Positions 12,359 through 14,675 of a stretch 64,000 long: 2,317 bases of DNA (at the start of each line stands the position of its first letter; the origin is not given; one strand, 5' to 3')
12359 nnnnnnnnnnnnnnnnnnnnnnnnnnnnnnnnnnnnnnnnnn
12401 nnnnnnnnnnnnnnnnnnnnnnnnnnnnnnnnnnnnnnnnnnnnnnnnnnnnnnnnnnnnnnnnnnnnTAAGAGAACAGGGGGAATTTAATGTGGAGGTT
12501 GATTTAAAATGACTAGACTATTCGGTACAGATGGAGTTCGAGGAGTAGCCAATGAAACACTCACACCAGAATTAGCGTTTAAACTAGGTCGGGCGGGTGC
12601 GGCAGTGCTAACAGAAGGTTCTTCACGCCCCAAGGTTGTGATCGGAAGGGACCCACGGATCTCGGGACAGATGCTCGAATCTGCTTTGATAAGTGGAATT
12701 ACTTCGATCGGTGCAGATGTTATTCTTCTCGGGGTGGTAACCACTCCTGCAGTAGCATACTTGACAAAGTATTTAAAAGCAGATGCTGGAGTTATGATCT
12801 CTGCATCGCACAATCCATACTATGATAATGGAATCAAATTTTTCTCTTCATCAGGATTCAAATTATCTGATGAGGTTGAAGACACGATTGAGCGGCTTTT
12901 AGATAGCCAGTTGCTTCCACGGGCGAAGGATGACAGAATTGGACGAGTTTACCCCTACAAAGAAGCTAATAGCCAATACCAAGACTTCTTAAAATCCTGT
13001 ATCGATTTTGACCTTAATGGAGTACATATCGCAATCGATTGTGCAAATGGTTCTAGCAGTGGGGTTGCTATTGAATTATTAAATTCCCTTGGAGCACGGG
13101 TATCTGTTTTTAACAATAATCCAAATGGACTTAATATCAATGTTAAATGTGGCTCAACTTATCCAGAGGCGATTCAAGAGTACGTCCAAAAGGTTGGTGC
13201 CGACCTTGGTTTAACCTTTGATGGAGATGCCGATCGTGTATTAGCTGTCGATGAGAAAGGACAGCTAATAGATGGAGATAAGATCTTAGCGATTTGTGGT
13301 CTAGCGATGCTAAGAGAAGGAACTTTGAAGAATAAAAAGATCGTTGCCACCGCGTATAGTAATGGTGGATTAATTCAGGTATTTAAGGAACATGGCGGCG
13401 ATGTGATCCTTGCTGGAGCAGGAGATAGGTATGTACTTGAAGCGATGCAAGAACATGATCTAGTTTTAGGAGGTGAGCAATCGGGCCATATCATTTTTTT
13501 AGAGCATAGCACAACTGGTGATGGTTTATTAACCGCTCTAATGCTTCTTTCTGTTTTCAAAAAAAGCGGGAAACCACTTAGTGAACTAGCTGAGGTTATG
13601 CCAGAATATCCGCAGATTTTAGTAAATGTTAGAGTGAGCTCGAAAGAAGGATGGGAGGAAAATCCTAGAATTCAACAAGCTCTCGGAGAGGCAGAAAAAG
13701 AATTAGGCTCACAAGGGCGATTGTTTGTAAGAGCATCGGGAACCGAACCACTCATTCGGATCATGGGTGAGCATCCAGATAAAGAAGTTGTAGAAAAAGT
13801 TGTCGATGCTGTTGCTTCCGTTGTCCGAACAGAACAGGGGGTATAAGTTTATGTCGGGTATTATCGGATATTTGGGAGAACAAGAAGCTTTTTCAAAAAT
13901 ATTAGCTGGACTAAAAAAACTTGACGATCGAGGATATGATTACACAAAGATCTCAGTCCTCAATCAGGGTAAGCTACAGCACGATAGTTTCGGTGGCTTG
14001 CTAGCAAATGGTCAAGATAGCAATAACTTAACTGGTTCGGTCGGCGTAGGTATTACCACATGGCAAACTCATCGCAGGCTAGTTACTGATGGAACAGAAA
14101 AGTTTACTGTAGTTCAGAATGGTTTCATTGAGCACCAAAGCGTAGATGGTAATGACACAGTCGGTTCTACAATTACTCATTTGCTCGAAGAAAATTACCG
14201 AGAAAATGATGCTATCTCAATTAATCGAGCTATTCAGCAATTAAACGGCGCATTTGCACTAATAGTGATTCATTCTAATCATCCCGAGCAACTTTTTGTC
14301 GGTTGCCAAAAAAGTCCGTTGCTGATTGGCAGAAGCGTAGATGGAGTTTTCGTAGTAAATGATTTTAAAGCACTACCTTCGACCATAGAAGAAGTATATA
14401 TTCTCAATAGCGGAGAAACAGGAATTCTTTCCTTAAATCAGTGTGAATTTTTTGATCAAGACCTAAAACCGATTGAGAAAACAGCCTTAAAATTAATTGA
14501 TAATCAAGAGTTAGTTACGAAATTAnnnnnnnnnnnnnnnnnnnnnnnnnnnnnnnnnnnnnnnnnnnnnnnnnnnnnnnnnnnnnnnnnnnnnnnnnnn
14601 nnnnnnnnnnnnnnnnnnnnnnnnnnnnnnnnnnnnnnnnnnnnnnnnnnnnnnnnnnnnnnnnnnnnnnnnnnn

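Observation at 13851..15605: GlmS homolog lacks the Cys1 nucleophile (MSGIIGY) and has a degenerate glutaminase domain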

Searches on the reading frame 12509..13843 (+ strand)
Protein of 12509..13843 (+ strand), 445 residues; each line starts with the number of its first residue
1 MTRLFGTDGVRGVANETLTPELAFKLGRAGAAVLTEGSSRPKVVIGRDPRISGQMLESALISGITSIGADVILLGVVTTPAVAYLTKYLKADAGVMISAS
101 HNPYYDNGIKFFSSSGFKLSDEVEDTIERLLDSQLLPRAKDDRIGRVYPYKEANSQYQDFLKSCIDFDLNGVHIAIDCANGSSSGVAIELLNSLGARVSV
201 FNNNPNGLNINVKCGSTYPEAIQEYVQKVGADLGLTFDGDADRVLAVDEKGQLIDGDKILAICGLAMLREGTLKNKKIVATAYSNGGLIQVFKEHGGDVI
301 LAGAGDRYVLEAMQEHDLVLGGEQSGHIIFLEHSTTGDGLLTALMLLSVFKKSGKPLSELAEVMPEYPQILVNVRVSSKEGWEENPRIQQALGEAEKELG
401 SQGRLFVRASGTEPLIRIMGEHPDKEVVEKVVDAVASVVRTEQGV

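Call 12: find_related_loci(query=window:12509-13843:+, collection=genome_contigs, flank=10000)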
Query window:12509-13843:+ (445 aa) in genome_contigs; peptide patterns used: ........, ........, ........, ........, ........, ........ (x = any residue, [..] = any of these).
600 stretches matched a pattern (row limit reached: there are more); 583 encode a relative of the query (tblastn E <= 1e-3); the best 80 are kept; 80 distinct loci.
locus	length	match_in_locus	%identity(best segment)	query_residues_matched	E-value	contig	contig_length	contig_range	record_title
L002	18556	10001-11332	52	1-442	1e-144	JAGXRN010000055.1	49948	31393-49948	MAG: Dethiobacter sp. isolate CROMO_A_105 c_000000706925, whole genome shotgun sequence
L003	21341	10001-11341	51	1-443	2e-136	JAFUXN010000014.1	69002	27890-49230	MAG: Selenomonadaceae bacterium isolate RGIG4916 Roe_deer_Rumen-3__c22506, whole genome shotgun sequence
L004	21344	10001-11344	48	1-443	1e-136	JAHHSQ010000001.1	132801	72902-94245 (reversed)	MAG: Pectinatus sp. isolate MAG060 MAG060_1, whole genome shotgun sequence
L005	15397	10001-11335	52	1-442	6e-132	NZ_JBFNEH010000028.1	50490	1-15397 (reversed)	MAG: Symbiobacterium sp. isolate AA23 NODE_402_length_50490_cov_5.496163, whole genome shotgun sequence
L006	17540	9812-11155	50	1-444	1e-130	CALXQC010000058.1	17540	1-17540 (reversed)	MAG: uncultured Clostridia bacterium isolate E09__bin156 genome assembly, contig: E09__k127_2776488, whole genome shotgu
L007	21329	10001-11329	48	1-442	3e-130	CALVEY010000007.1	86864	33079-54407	MAG: uncultured Mucispirillum sp. isolate BRZ_NI__bin29 genome assembly, contig: BRZ_NI__NODE_352_length_86864_cov_32.82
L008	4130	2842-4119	49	1-423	7e-132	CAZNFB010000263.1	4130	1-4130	MAG TPA_asm: uncultured Desulfobacteraceae bacterium isolate SRP141559_co1_158 genome assembly, contig: NODE_13987_lengt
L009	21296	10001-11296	49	1-429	5e-128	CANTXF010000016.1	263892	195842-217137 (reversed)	MAG: uncultured Deferribacterales bacterium isolate dsm_us_coassembly__bin31 genome assembly, contig: dsm_us_coassembly_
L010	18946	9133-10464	46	1-442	2e-126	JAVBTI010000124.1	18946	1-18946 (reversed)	MAG: Deferribacterales bacterium isolate EPI_MAG_00246 c_000008029433, whole genome shotgun sequence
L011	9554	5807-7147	46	3-444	7e-126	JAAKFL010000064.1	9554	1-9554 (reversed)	MAG: Chlamydiae bacterium isolate K940_chlam_3 K940chlam3_64, whole genome shotgun sequence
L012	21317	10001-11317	48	1-432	8e-126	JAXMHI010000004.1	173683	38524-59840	MAG: bacterium isolate STL-UBA2 C4.194.fa-4, whole genome shotgun sequence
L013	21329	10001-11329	49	1-442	3e-125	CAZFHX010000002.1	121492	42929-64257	MAG TPA_asm: uncultured Deferribacterales bacterium isolate binchicken_co40_43 genome assembly, contig: NODE_188_length_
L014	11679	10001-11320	48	1-431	3e-124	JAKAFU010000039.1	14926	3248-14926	MAG: bacterium isolate WY2.bin12 NODE_5860_length_14926_cov_2.702142, whole genome shotgun sequence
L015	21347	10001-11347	46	1-442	3e-124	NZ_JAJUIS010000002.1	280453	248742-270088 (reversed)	MAG: Seleniivibrio woodruffii isolate bin96 k141_840390_length_280453_cov_117.9955, whole genome shotgun sequence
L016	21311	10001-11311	46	1-435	6e-124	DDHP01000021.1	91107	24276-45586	MAG TPA_asm: Deferribacteraceae bacterium UBA1873 UBA1873_contig_202, whole genome shotgun sequence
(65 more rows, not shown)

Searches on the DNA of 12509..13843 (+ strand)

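Call 84: search_rna_families(sources=[L002, L005, L006, L003, L004], threshold=gathering)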
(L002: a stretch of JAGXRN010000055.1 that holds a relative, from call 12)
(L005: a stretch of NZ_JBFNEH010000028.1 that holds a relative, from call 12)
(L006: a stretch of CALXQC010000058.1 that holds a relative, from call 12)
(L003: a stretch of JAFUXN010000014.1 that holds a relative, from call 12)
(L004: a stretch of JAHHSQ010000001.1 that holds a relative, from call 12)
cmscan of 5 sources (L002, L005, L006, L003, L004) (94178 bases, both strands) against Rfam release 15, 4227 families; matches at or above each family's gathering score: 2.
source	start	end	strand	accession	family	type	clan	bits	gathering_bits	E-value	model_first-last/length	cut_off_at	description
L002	11362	11515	+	RF00234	glmS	Cis-reg; riboswitch;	-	110.1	37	9.3e-25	1-167/167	no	glmS glucosamine-6-phosphate activated ribozyme aptamer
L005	12361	12520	+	RF00234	glmS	Cis-reg; riboswitch;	-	88.8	37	5.6e-19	1-167/167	no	glmS glucosamine-6-phosphate activated ribozyme aptamer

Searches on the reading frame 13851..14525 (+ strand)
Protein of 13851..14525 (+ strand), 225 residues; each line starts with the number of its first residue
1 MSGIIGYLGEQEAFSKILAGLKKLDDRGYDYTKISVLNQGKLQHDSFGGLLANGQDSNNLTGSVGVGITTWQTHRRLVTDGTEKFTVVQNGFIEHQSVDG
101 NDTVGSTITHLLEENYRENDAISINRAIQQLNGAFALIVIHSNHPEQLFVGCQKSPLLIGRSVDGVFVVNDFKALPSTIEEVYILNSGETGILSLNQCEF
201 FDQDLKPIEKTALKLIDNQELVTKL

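Call 25: search_protein_representatives(protein=window:13851-14525:+)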
Query: 225 residues. Proteins with E-value up to 0.001 (for the whole library): 3262; up to 1e-10: 744; up to 1e-30: 0. The best 150 are listed.
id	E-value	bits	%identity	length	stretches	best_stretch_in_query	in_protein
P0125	4.7e-25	104.9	35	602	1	1-215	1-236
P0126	1.5e-22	96.7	36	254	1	1-212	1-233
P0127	3.3e-22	95.6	38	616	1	1-213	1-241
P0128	3.7e-22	95.5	34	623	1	1-211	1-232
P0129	4.7e-22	95.1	34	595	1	1-211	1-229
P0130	5.1e-22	95.0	34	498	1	1-214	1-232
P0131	9.2e-22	94.1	34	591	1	1-212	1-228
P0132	1.8e-21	93.2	36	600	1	1-202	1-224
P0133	7.0e-21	91.3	32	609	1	1-216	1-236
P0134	1.0e-20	90.7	35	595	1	1-220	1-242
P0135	1.8e-20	90.0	33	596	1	1-220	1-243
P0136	2.2e-20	89.6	30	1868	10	88-141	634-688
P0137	2.8e-20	89.3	34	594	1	1-206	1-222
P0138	3.9e-20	88.8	32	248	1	1-213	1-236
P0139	4.2e-20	88.7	38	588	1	1-196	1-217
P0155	1.1e-18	84.1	34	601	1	1-204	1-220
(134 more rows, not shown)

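Call 28: find_homologous_proteins(query=P0155, max_evalue=1e-20)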
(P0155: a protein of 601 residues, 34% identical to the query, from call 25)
Query P0155 (601 aa): 8000 proteins with E <= 1e-20 among 8000 candidates; the best 120 are listed.
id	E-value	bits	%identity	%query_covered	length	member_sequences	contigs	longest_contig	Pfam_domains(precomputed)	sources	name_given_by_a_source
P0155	0.0e+0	1326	100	100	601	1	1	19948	PF01380.28,PF13522.12,PF13537.12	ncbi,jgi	ncbi:MAG: glutamine--fructose-6-phosphate transaminase (isomerizing) [Limnochordia bacterium]|jgi:gl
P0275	2.5e-212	725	55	100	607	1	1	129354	PF01380.28,PF13522.12,PF13537.12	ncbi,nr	ncbi:MAG: glutamine--fructose-6-phosphate transaminase (isomerizing) [Bacillota bacterium]|nr:glutam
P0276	3.6e-211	721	56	100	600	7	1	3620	PF01380.28,PF13522.12,PF13537.12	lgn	-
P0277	1.2e-209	716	56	100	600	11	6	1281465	PF01380.28,PF13522.12,PF13537.12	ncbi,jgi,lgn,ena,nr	ncbi:MAG: glutamine--fructose-6-phosphate transaminase (isomerizing) [Firmicutes bacterium]|jgi:gluc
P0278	2.0e-209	715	54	100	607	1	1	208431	PF01380.28,PF13522.12,PF13537.12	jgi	jgi:glucosamine--fructose-6-phosphate aminotransferase (isomerizing)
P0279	3.7e-209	714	54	100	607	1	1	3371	PF01380.28,PF13522.12,PF13537.12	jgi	jgi:glucosamine--fructose-6-phosphate aminotransferase (isomerizing)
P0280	2.1e-207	708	55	100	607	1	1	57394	PF01380.28,PF13522.12,PF13537.12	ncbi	ncbi:MAG: glutamine--fructose-6-phosphate transaminase (isomerizing) [Betaproteobacteria bacterium]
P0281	1.2e-201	689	54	100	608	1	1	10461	PF01380.28,PF13522.12,PF13537.12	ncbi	ncbi:MAG: glutamine--fructose-6-phosphate transaminase (isomerizing) [Syntrophothermus sp.]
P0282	1.8e-201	689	54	100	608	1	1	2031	PF01380.28,PF13522.12,PF13537.12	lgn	-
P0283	8.7e-201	687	54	100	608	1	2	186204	PF01380.28,PF13522.12,PF13537.12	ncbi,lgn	ncbi:MAG: glutamine--fructose-6-phosphate transaminase (isomerizing) [Bacillota bacterium]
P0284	2.0e-200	685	54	100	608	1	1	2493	PF01380.28,PF13522.12,PF13537.12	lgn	-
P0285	6.0e-200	684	54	100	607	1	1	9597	PF01380.28,PF13580.12,PF13522.12,PF13537.12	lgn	-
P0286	8.3e-200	683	53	100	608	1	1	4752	PF01380.28,PF13522.12,PF13537.12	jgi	jgi:glucosamine--fructose-6-phosphate aminotransferase (isomerizing)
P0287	8.4e-200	683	53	100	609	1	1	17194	PF01380.28,PF13522.12,PF13537.12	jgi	jgi:glucosamine--fructose-6-phosphate aminotransferase (isomerizing)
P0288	8.7e-200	683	54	100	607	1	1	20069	PF01380.28,PF13580.12,PF13522.12,PF13537.12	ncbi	ncbi:MAG: glutamine--fructose-6-phosphate transaminase (isomerizing) [Desulfitobacteriaceae bacteriu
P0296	8.9e-199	680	53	100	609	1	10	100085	PF01380.28,PF13522.12,PF13537.12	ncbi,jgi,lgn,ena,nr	ncbi:MAG TPA: glutamine--fructose-6-phosphate transaminase (isomerizing) [Bacillota bacterium]|jgi:g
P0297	1.2e-198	679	53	100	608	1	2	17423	PF01380.28,PF13522.12,PF13537.12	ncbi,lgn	ncbi:MAG: glutamine--fructose-6-phosphate transaminase (isomerizing) [Bacillota bacterium]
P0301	5.7e-198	677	53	100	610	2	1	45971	PF01380.28,PF13522.12,PF13537.12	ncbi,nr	ncbi:MAG: glutamine--fructose-6-phosphate transaminase (isomerizing) [Firmicutes bacterium]|nr:gluta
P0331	2.5e-195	669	51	100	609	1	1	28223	PF01380.28,PF13580.12,PF13522.12,PF13537.12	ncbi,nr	ncbi:MAG: glutamine--fructose-6-phosphate transaminase (isomerizing) [Firmicutes bacterium]|nr:gluta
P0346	8.6e-195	667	52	100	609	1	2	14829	PF01380.28,PF13522.12,PF13537.12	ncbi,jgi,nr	ncbi:MAG TPA: glutamine--fructose-6-phosphate transaminase (isomerizing) [Firmicutes bacterium]|jgi:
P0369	8.8e-194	663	52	100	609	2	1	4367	PF01380.28,PF13522.12,PF13537.12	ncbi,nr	ncbi:MAG: glutamine--fructose-6-phosphate transaminase (isomerizing) [Firmicutes bacterium]|nr:gluta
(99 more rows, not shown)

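Call 32: find_encoding_contigs(protein=P0155, flank=10000, max_places=4)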
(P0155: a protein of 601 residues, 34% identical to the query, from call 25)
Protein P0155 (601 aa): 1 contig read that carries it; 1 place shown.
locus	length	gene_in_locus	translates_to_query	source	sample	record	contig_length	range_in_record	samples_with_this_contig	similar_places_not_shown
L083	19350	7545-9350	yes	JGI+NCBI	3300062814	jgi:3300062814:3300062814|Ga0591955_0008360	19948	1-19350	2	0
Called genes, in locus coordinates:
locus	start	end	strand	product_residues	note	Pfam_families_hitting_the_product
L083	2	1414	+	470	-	PF00682:HMGL-like, PF22617:HCS_D2, PF08502:LeuA_dimer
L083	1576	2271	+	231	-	PF08713:DNA_alkylation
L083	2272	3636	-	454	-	PF01554:MatE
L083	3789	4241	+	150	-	PF22381:Staph_reg_Sar_Rot (faint), PF12802:MarR_2, PF01047:MarR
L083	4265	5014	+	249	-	PF19293:CdaA_N, PF02457:DAC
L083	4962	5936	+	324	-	PF07949:YbbR (weak)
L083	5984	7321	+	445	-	PF02878:PGM_PMM_I, PF02879:PGM_PMM_II, PF02880:PGM_PMM_III, PF00408:PGM_PMM_IV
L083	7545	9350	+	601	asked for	PF13522:GATase_6, PF13537:GATase_7, PF01380:SIS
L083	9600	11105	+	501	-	PF00990:GGDEF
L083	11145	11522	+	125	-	PF01648:ACPS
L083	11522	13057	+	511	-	PF03853:YjeF_N, PF01256:Carb_kinase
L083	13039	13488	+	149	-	PF00571:CBS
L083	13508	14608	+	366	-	PF01168:Ala_racemase_N, PF00842:Ala_racemase_C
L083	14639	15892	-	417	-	PF02812:ELFV_dehydrog_N, PF00208:ELFV_dehydrog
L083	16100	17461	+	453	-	PF00890:FAD_binding_2 (weak), PF01134:GIDA (weak), PF07992:Pyr_redox_2, PF12831:FAD_oxidored, PF13450:NAD_binding_8 (weak), PF13738:Pyr_redox_3, PF00070:Pyr_redox, PF02852:Pyr_redox_dim, +2 more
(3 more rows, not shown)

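Call 46: list_cluster_members(proteins=[P0277, P0301, P0331, P0369, P0346, P0296, P0275, P0283, P0297, P0119])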
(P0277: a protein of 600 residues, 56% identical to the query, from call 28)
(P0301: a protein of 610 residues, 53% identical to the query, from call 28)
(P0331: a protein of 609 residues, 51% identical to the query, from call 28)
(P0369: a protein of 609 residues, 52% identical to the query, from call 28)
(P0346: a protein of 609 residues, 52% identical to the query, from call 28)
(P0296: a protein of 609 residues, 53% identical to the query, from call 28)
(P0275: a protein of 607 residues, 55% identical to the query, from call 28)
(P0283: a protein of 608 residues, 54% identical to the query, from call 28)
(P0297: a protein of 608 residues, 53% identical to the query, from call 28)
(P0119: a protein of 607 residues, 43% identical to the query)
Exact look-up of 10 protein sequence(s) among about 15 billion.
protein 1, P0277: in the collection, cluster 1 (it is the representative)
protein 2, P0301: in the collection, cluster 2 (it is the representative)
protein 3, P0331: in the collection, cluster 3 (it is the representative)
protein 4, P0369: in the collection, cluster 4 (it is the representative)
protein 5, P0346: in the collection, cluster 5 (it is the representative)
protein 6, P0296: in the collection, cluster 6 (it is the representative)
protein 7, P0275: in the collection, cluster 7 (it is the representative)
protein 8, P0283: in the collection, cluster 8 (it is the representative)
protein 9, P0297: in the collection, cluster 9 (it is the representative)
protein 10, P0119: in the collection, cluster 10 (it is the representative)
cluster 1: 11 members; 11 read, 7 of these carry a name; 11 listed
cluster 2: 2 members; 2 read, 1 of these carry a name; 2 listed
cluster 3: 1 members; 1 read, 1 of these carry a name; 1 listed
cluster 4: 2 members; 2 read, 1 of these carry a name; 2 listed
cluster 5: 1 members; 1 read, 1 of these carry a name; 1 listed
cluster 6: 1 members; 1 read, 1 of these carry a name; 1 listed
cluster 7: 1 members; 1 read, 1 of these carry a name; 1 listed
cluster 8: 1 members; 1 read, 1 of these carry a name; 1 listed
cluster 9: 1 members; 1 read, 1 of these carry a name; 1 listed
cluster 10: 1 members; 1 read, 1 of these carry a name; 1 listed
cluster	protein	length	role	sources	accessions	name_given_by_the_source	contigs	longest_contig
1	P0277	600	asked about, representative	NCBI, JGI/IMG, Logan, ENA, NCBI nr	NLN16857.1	MAG: glutamine--fructose-6-phosphate transaminase (isomerizing) [Firmicutes bacterium] | glucosamine--fructose-6-phosphate aminotransferase (isomerizing) | glutamine--fructose-6-phosphate transaminase (isomerizing) [Bacillota bacterium]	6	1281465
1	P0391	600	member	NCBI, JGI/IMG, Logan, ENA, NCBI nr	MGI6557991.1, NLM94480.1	MAG: glutamine--fructose-6-phosphate transaminase (isomerizing) [Limnochordia bacterium] | glucosamine--fructose-6-phosphate aminotransferase (isomerizing) | glutamine--fructose-6-phosphate transaminase (isomerizing) [Bacillota bacterium]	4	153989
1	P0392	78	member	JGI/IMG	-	glucosamine--fructose-6-phosphate aminotransferase (isomerizing)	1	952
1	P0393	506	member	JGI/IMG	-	glucosamine--fructose-6-phosphate aminotransferase (isomerizing)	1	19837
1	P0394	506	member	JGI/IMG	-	glucosamine--fructose-6-phosphate aminotransferase (isomerizing)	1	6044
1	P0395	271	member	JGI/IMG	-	glucosamine--fructose-6-phosphate aminotransferase (isomerizing)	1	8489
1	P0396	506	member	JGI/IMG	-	glucosamine--fructose-6-phosphate aminotransferase (isomerizing)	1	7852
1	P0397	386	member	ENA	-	-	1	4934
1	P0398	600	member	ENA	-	-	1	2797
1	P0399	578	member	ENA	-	-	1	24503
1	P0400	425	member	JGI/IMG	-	-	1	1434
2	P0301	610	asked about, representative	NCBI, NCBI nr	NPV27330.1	MAG: glutamine--fructose-6-phosphate transaminase (isomerizing) [Firmicutes bacterium] | glutamine--fructose-6-phosphate transaminase (isomerizing) [Bacillota bacterium]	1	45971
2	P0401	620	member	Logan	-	-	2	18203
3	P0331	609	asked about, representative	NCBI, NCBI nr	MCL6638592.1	MAG: glutamine--fructose-6-phosphate transaminase (isomerizing) [Firmicutes bacterium] | glutamine--fructose-6-phosphate transaminase (isomerizing) [Bacillota bacterium]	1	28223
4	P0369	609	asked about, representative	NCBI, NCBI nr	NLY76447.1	MAG: glutamine--fructose-6-phosphate transaminase (isomerizing) [Firmicutes bacterium] | glutamine--fructose-6-phosphate transaminase (isomerizing) [Bacillota bacterium]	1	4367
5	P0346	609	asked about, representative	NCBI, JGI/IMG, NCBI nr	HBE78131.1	MAG TPA: glutamine--fructose-6-phosphate transaminase (isomerizing) [Firmicutes bacterium] | glutamine---fructose-6-phosphate transaminase (isomerizing) | glutamine--fructose-6-phosphate transaminase (isomerizing) [Bacillota bacterium]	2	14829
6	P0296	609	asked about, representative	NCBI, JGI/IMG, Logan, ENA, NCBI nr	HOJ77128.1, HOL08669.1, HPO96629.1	MAG TPA: glutamine--fructose-6-phosphate transaminase (isomerizing) [Bacillota bacterium] | glucosamine--fructose-6-phosphate aminotransferase (isomerizing) | glutamine--fructose-6-phosphate transaminase (isomerizing) [Bacillota bacterium]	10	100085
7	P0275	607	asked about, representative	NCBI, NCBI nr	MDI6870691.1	MAG: glutamine--fructose-6-phosphate transaminase (isomerizing) [Bacillota bacterium] | glutamine--fructose-6-phosphate transaminase (isomerizing) [Bacillota bacterium]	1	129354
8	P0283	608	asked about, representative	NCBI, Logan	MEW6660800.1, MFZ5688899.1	MAG: glutamine--fructose-6-phosphate transaminase (isomerizing) [Bacillota bacterium]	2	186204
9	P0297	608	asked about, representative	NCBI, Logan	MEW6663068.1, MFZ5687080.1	MAG: glutamine--fructose-6-phosphate transaminase (isomerizing) [Bacillota bacterium]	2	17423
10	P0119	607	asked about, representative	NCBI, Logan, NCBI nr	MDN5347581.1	MAG: hypothetical protein PWP65_1145 [Clostridia bacterium] | hypothetical protein [Clostridia bacterium]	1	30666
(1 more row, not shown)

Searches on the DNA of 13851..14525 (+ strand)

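Call 35: search_rna_families(sources=[L083], threshold=gathering)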
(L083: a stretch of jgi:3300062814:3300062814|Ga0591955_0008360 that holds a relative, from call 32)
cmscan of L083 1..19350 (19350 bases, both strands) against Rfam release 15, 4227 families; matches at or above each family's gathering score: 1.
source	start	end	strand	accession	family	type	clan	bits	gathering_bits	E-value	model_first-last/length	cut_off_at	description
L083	7373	7526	+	RF00234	glmS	Cis-reg; riboswitch;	-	98.7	37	2.3e-22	1-167/167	no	glmS glucosamine-6-phosphate activated ribozyme aptamer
